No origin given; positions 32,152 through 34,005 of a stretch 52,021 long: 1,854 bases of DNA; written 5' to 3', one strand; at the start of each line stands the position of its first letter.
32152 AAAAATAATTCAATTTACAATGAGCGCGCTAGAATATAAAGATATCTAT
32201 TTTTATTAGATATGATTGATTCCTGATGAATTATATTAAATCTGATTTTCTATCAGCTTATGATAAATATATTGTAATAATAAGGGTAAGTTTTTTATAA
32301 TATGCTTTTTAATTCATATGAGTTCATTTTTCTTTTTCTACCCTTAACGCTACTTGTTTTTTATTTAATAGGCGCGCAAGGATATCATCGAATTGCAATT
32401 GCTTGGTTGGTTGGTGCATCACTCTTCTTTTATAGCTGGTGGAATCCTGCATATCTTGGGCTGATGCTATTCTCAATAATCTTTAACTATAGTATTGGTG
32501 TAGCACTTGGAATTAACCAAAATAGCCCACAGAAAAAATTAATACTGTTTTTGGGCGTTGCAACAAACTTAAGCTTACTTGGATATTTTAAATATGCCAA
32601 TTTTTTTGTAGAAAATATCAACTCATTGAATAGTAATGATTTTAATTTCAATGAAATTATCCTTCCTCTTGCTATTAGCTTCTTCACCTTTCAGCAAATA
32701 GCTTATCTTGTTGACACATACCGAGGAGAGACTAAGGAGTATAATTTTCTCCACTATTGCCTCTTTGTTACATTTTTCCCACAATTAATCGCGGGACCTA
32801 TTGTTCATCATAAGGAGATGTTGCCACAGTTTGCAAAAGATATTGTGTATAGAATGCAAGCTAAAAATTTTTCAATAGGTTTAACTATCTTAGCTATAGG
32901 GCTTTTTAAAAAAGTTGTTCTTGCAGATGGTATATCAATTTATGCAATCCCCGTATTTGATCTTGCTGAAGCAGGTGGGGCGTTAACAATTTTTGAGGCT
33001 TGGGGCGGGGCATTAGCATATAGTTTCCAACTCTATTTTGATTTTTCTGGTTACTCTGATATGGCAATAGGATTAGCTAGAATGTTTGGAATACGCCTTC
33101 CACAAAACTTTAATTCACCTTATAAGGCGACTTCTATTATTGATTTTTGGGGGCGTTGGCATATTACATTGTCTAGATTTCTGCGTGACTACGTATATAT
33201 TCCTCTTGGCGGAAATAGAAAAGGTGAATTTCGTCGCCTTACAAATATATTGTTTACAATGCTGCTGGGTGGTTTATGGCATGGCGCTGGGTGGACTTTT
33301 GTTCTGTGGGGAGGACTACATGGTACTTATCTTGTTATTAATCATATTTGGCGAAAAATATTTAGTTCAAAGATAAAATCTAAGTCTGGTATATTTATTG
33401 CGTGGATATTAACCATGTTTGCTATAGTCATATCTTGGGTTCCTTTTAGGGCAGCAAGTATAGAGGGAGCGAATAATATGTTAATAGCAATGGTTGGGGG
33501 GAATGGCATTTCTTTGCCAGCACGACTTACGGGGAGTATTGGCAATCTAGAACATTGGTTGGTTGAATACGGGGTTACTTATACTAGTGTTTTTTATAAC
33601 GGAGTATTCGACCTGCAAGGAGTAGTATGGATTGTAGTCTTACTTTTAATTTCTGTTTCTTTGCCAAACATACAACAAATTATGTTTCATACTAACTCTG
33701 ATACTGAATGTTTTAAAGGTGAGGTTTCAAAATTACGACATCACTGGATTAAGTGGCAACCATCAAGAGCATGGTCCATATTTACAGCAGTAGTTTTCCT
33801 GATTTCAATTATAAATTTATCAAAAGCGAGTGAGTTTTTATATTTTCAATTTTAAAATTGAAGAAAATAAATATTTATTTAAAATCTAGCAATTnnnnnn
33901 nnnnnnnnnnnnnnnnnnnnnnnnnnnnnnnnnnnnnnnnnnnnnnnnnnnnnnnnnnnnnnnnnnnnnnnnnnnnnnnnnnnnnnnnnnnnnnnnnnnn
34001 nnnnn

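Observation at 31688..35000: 3.28-kb O-acylation cassette (AT-rich spacer, MBOAT and SGNH-like partner) bracketed by a 33-bp direct repeat that duplicates a gene junction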

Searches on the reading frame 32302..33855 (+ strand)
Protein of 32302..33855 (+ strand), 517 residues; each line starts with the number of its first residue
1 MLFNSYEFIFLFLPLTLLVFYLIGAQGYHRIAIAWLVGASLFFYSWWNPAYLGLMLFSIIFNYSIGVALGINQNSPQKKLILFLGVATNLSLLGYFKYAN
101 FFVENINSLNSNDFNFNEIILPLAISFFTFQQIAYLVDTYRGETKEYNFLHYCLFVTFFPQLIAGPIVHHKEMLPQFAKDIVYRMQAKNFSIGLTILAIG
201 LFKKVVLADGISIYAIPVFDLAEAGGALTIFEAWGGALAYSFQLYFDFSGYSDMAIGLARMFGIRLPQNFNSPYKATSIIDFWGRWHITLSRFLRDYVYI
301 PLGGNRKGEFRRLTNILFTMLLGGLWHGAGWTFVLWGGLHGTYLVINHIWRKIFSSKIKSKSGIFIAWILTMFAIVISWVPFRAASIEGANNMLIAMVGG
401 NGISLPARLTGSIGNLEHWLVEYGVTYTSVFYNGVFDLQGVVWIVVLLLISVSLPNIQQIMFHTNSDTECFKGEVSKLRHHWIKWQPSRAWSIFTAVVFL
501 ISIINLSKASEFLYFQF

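Call 7: search_protein_families(library=pfam, proteins=[window:32302-33855:+], max_evalue=0.01)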
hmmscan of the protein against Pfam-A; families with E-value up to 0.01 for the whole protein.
window:32302-33855:+ (517 aa): 2 families
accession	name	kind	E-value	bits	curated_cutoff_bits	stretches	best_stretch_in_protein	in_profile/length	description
PF03062.24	MBOAT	-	3.1e-34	119.2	27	1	112-379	43-329/337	MBOAT, membrane-bound O-acyltransferase family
PF13813.11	MBOAT_2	-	8.5e-09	36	25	1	267-331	2-68/85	Membrane bound O-acyl transferase family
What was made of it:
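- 32302..33855 (+): MBOAT-family O-acyltransferase (517 aa) ending in FLYFQF. Pfam MBOAT matches at E 3e-34 (call 7).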

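Call 12: search_protein_families(library=ncbifam, proteins=[window:32302-33855:+], max_evalue=0.01)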
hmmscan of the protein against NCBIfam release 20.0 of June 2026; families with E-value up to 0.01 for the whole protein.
window:32302-33855:+ (517 aa): 1 family
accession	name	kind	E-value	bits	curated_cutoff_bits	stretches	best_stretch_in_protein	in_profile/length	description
TIGR04091.1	LTA_dltB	equivalog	7.1e-52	176.9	375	1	10-382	14-376/380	D-alanyl-lipoteichoic acid biosynthesis protein DltB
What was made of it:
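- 32302..33855 (+): NCBIfam DltB matches at 177 bits, well below its 375-bit cutoff (call 12).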

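Call 28: find_related_loci(query=window:32302-33855:+, collection=metagenome_contigs, flank=8000)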
Query window:32302-33855:+ (517 aa) in metagenome_contigs; peptide patterns used: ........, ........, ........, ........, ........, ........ (x = any residue, [..] = any of these).
223 stretches matched a pattern; 147 encode a relative of the query (tblastn E <= 1e-3); the best 80 are kept; 80 distinct loci.
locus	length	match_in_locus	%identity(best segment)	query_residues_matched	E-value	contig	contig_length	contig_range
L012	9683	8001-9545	66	1-517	0e+0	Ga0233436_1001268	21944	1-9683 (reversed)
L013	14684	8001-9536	63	1-517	0e+0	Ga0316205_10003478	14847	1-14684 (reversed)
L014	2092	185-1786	60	1-517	0e+0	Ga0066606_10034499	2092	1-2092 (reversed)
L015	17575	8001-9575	59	1-517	0e+0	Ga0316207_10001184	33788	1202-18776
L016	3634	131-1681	58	1-517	0e+0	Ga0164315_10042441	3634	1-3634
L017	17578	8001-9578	55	1-517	4e-179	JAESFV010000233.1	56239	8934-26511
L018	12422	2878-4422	55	1-517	1e-177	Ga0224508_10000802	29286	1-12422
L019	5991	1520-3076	54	1-517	4e-179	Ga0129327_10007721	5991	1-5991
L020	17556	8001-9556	57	1-517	5e-176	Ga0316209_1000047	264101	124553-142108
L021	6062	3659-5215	52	1-517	3e-169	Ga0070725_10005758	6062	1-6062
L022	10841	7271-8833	54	1-517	6e-167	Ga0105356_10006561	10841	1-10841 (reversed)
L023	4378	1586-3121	54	1-517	2e-170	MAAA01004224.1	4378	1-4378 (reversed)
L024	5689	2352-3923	54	1-517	1e-163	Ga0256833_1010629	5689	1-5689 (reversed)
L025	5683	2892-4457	51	1-517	3e-163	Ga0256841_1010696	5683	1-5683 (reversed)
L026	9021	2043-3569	50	1-517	3e-157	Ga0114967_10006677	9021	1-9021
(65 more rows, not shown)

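Call 30: find_homologous_proteins(query=window:32302-33855:+, max_evalue=1e-100)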
Query window:32302-33855:+ (517 aa): 7981 proteins with E <= 1e-100 among 8000 candidates; the best 120 are listed.
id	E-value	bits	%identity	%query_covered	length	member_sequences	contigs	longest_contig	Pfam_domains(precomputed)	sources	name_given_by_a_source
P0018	0.0e+0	1047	89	100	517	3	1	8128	PF03062.25,PF13813.12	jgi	jgi:alginate O-acetyltransferase complex protein AlgI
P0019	8.8e-287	970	83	100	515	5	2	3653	PF03062.25,PF13813.12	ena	-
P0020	1.2e-248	844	71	100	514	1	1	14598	PF03062.25,PF13813.12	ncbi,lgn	-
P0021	3.6e-239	813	69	100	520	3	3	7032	PF03062.25,PF13813.12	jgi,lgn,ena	-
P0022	1.3e-238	811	68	100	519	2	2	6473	PF03062.25,PF13813.12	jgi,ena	-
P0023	2.0e-237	807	68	100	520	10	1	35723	PF03062.25,PF13813.12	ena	-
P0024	1.1e-236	805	68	100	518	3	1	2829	PF03062.25,PF13813.12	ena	-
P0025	6.0e-236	802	68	100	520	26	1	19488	PF03062.25,PF13813.12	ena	-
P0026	1.0e-235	802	68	100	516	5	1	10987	PF03062.25,PF13813.12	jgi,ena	jgi:alginate O-acetyltransferase complex protein AlgI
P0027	3.2e-233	793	67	100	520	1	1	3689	PF03062.25,PF13813.12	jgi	jgi:alginate O-acetyltransferase complex protein AlgI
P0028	6.0e-232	789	67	100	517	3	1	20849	PF03062.25,PF13813.12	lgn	-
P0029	3.3e-231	787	65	100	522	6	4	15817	PF03062.25,PF13813.12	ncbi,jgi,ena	jgi:D-alanyl-lipoteichoic acid acyltransferase DltB (MBOAT superfamily)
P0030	1.3e-230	785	67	100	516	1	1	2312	PF03062.25,PF13813.12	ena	-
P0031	1.7e-230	784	66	100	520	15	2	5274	PF03062.25,PF13813.12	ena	-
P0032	5.6e-230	783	67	100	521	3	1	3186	PF03062.25,PF13813.12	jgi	-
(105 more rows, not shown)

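Call 31: find_encoding_contigs(protein=P0019, flank=10000, max_places=3)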
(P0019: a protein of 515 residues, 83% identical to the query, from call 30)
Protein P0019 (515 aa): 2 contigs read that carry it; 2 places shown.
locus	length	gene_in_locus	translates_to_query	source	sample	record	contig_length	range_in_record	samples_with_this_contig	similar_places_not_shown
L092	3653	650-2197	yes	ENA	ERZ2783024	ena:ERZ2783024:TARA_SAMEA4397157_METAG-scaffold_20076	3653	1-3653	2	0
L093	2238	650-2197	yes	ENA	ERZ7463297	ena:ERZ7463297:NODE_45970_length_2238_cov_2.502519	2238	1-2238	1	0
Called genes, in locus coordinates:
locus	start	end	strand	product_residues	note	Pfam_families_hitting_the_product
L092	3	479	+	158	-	?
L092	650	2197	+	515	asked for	PF03062:MBOAT, PF13813:MBOAT_2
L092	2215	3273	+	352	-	-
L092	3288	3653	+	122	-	?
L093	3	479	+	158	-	?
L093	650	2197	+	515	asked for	PF03062:MBOAT, PF13813:MBOAT_2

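Call 32: find_encoding_contigs(protein=P0020, flank=10000, max_places=3)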
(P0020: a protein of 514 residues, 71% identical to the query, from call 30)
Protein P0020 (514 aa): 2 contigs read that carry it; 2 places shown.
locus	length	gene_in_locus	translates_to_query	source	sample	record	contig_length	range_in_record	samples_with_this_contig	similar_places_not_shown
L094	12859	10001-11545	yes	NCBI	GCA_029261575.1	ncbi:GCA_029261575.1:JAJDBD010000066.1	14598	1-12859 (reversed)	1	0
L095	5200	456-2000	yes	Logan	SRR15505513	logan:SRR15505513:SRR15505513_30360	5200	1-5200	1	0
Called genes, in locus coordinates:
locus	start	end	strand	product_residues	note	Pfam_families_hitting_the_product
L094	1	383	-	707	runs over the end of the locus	?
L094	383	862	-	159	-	-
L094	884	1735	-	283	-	-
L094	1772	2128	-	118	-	-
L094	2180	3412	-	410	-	-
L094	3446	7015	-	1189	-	-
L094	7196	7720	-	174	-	PF13503:DUF4123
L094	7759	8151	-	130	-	-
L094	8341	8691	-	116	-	-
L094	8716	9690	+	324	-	PF02558:ApbA, PF08546:ApbA_C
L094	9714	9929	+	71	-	PF13683:rve_3, PF13333:rve_2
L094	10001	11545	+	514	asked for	PF03062:MBOAT, PF13813:MBOAT_2 (weak)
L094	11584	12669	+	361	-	-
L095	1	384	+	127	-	?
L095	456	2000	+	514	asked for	PF03062:MBOAT, PF13813:MBOAT_2 (weak)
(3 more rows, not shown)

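Call 40: search_protein_families(library=pfam, proteins=[L092:3-479:+, L094:9714-9929:+, L092:2215-3273:+, L094:11584-12669:+], max_evalue=10)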
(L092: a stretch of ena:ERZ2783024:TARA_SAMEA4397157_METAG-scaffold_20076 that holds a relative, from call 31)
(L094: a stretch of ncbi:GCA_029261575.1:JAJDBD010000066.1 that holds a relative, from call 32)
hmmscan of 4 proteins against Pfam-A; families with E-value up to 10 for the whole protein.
L092:3-479:+ (158 aa): 1 family
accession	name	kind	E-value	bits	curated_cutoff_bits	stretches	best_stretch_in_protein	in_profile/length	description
PF12762.13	DDE_Tnp_IS1595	-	3.6e-09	37.3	27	1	5-129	24-150/153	ISXO2-like transposase domain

L094:9714-9929:+ (71 aa): 2 families
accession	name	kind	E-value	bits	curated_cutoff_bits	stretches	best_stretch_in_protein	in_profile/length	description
PF13333.12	rve_2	-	9.3e-18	64.6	22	1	14-68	1-54/56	Integrase core domain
PF13683.12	rve_3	-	2.1e-11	43.8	26.5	1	1-62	7-67/67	Integrase core domain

L092:2215-3273:+ (352 aa): 1 family
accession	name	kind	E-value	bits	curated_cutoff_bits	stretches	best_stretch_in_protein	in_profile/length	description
PF19323.4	KCTD4_C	-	0.045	14.4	27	1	171-197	41-67/122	BTB/POZ domain-containing protein KCTD4 C-terminus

L094:11584-12669:+ (361 aa): 2 families
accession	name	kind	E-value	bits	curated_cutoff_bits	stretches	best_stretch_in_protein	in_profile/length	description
PF04170.18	NlpE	-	0.062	14.6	22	1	38-96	21-81/86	NlpE N-terminal domain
PF13127.11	DUF3955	-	0.068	13.5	22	1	8-37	6-35/59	Protein of unknown function (DUF3955)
